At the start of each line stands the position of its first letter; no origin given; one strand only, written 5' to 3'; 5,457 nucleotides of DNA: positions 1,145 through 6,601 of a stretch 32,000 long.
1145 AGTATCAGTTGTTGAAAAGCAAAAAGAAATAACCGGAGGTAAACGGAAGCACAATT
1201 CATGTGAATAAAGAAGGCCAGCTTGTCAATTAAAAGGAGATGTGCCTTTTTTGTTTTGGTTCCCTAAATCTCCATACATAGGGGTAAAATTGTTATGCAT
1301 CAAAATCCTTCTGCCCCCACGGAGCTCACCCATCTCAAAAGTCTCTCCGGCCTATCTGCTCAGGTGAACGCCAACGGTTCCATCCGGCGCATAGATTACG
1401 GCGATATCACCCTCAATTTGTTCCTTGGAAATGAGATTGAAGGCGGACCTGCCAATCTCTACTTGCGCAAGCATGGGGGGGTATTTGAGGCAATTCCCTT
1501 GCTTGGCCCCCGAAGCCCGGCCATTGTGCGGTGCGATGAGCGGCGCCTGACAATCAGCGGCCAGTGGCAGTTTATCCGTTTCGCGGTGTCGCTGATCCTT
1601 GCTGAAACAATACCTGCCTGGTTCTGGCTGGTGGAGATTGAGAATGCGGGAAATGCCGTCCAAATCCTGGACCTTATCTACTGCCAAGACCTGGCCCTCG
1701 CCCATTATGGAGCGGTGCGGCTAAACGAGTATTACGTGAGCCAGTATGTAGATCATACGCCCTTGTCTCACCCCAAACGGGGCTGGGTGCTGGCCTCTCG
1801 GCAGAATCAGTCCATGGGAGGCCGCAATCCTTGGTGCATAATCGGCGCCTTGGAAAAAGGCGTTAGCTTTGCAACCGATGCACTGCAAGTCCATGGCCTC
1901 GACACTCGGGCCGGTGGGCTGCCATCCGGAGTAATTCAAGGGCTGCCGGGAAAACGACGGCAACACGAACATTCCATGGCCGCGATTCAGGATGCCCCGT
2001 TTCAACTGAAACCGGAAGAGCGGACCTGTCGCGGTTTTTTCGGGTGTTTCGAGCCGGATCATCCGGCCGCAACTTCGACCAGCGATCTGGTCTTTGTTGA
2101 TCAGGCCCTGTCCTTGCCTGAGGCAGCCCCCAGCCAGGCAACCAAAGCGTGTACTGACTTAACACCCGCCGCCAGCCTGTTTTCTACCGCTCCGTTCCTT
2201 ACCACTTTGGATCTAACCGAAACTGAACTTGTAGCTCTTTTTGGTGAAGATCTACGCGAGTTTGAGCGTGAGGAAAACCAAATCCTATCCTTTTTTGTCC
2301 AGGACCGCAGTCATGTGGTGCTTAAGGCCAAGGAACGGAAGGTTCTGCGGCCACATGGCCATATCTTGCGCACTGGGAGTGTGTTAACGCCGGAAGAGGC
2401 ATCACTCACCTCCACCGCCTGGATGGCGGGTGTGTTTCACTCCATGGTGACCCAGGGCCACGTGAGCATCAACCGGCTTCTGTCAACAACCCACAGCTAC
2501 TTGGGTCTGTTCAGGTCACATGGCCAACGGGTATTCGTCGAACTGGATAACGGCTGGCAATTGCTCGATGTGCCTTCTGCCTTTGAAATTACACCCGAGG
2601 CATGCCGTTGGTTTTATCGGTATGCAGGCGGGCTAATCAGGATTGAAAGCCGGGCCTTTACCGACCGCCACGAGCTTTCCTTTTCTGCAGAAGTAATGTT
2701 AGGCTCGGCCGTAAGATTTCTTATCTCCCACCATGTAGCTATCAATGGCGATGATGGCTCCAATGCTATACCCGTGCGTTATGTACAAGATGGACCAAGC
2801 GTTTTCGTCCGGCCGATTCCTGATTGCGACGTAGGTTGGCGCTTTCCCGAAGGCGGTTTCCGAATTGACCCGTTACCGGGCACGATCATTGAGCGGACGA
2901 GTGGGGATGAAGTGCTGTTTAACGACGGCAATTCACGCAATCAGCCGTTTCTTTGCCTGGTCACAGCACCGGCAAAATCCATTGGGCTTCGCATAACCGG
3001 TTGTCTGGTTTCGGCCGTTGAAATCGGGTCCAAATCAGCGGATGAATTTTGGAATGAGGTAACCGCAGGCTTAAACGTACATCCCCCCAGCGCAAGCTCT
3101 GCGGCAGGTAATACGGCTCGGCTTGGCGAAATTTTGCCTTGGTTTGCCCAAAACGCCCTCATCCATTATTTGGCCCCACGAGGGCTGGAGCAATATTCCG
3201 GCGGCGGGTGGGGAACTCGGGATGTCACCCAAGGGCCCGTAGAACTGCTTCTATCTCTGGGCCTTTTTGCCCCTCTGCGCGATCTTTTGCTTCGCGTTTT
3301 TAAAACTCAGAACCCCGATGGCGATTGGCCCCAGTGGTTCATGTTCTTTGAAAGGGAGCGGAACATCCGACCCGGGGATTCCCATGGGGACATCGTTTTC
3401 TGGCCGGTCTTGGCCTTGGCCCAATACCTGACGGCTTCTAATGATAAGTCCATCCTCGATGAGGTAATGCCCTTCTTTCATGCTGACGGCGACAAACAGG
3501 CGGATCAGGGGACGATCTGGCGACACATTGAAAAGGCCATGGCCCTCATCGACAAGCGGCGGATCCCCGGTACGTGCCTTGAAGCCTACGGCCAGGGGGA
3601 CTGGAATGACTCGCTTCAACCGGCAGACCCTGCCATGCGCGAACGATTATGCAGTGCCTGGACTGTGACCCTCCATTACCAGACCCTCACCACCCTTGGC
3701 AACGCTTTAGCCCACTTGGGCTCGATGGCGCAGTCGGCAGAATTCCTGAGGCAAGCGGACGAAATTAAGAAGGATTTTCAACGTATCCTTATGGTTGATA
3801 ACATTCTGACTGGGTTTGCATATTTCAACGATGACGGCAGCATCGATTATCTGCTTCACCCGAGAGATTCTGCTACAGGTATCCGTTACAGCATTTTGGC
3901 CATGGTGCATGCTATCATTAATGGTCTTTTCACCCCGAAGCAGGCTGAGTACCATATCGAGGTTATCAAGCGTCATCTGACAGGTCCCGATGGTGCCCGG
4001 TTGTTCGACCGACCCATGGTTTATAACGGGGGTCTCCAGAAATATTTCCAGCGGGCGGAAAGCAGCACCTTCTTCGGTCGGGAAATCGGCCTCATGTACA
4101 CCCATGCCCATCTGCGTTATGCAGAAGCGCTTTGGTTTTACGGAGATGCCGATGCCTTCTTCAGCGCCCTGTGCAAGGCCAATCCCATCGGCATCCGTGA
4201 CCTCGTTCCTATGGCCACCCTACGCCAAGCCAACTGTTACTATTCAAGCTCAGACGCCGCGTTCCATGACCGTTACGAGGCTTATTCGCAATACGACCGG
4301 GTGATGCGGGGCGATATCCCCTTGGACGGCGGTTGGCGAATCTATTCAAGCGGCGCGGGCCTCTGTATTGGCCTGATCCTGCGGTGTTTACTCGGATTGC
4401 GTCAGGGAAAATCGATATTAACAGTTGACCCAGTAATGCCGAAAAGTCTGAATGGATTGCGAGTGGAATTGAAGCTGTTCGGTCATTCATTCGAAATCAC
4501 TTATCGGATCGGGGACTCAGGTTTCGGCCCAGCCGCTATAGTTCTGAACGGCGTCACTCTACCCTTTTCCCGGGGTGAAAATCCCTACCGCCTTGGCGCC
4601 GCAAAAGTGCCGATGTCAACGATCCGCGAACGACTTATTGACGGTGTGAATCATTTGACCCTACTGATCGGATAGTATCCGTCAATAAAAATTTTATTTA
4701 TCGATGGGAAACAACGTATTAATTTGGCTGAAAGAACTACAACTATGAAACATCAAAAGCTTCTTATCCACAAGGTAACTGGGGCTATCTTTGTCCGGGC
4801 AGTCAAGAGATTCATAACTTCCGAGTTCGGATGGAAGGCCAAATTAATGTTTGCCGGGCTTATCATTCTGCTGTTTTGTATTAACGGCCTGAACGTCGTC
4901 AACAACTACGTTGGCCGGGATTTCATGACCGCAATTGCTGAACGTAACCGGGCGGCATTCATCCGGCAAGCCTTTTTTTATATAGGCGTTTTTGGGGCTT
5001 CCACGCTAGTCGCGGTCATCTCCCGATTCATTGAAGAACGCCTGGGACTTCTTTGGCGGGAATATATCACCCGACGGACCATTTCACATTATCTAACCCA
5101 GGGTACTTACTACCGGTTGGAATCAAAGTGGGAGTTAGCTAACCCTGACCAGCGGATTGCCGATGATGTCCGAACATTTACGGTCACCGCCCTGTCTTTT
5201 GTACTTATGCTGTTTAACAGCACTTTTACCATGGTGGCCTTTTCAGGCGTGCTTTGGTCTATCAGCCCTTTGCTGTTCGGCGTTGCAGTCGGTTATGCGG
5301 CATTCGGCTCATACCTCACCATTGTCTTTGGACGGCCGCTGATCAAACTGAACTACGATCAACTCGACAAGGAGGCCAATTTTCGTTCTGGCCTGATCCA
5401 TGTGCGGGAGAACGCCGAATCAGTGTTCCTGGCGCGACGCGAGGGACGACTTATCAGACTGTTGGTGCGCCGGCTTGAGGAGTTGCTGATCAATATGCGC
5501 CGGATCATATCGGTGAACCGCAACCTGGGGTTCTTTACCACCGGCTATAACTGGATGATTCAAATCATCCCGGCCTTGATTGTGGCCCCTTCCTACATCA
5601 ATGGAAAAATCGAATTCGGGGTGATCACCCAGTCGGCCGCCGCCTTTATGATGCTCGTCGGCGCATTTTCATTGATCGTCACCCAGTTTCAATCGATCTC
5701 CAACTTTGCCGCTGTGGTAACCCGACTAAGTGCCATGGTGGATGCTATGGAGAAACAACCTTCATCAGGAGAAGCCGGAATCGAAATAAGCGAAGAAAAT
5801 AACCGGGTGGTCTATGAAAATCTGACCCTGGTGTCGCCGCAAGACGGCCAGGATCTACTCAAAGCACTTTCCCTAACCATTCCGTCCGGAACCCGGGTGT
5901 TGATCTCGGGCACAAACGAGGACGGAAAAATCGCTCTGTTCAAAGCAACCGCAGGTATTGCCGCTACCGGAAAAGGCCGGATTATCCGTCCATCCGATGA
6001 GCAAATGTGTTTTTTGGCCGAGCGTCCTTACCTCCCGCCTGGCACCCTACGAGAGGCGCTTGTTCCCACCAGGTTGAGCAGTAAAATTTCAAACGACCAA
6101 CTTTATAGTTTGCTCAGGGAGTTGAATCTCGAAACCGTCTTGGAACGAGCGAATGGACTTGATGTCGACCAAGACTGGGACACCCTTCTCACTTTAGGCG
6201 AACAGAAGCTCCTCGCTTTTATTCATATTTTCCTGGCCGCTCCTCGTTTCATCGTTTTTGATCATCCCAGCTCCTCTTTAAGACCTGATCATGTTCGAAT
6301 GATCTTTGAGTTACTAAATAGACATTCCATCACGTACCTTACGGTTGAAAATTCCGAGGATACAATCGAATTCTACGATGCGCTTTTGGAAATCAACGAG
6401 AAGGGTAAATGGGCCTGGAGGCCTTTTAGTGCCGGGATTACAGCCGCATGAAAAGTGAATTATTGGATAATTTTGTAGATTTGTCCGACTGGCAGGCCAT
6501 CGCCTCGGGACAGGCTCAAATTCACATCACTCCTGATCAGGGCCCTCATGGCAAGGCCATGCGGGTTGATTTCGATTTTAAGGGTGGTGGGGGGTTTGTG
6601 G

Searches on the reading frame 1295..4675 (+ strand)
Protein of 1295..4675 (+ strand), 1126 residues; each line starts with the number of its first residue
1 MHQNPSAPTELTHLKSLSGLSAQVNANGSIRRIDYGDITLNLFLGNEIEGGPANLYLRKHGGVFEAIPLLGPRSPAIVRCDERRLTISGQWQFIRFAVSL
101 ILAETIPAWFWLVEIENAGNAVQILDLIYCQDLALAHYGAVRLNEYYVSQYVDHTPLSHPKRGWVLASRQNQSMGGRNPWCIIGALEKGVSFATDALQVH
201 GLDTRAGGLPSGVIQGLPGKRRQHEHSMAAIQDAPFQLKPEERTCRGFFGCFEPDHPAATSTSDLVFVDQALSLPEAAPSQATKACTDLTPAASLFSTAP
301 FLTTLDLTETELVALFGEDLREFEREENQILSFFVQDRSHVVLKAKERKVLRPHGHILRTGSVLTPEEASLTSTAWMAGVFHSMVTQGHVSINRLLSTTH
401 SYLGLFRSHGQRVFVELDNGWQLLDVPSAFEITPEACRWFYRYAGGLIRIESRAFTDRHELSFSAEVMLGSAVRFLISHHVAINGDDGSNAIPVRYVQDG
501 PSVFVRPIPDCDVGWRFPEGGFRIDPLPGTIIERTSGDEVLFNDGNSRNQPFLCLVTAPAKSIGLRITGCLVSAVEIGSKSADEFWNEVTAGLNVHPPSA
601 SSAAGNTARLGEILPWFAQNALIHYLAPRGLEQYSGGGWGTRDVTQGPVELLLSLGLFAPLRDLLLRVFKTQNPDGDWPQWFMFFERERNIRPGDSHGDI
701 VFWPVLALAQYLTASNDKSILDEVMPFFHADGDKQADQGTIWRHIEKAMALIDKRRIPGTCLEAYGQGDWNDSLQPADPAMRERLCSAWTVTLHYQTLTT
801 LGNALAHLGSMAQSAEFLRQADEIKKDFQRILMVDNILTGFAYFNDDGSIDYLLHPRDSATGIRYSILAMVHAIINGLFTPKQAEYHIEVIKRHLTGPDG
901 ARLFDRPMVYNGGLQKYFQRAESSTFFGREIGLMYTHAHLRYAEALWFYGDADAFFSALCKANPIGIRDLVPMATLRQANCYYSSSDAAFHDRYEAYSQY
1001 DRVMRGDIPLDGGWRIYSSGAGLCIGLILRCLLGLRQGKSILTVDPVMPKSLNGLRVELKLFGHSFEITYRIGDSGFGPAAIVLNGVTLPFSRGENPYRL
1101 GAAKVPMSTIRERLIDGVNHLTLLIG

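Call 14: search_protein_families(library=pfam, proteins=[window:1295-4675:+], max_evalue=0.001)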
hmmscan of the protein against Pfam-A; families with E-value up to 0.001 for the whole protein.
window:1295-4675:+ (1126 aa): 5 families
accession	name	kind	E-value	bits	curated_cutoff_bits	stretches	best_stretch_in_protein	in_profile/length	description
PF21958.2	SOGP_N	-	1.2e-66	224.9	27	1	24-244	2-220/225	SOGP N-terminal domain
PF21250.3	SOGP_2nd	-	9.2e-44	150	27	1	323-558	7-238/249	Glycoside phosphorylase supersandwich domain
PF17167.11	Glyco_hydro_94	-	1.4e-08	34.4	27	1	695-969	119-371/420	Glycosyl hydrolase 94 superfamily, catalytic domain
PF21270.2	SOGP_4th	-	5.4e-07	30.2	27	1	1034-1106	1-73/90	Glycoside phosphorylase C-terminal domain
PF06165.18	GH94_b-supersand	-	8.6e-06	25.8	23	1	75-243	77-243/251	Glycosyl hydrolase 94, supersandwich domain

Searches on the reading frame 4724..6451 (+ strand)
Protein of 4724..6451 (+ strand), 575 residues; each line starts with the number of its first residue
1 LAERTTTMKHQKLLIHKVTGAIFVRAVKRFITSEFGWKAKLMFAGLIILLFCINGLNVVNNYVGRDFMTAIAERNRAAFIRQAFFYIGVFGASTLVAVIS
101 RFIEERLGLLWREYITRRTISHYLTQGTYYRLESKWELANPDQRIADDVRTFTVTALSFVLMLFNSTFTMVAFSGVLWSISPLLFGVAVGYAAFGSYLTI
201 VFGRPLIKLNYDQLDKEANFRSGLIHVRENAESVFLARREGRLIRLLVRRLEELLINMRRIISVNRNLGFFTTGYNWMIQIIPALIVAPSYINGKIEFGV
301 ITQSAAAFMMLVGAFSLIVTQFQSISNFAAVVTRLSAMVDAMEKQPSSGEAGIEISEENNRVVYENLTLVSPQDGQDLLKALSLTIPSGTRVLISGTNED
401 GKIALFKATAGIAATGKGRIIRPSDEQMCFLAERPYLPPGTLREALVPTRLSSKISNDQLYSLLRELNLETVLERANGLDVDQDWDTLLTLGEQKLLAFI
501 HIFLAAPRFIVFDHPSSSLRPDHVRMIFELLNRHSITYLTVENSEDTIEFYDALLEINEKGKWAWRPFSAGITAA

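Call 14: search_protein_families(library=pfam, proteins=[window:4724-6451:+], max_evalue=0.001)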
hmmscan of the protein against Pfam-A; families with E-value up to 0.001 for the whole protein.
window:4724-6451:+ (575 aa): 5 families
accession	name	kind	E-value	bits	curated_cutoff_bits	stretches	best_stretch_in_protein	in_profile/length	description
PF06472.20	ABC_membrane_2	-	1.9e-36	126.3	24.4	1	33-290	7-267/269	ABC transporter transmembrane region 2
PF05992.17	SbmA_BacA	-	9.4e-12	45.5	24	1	73-338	49-310/315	SbmA/BacA-like family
PF00664.28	ABC_membrane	-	4.9e-09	36.7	28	1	46-314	4-273/274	ABC transporter transmembrane region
PF00005.33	ABC_tran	-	2.7e-06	28.5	25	1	379-516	1-136/137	ABC transporter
PF13304.12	AAA_21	-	0.00014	22.5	27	1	425-536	174-288/304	AAA domain, putative AbiEii toxin, Type IV TA system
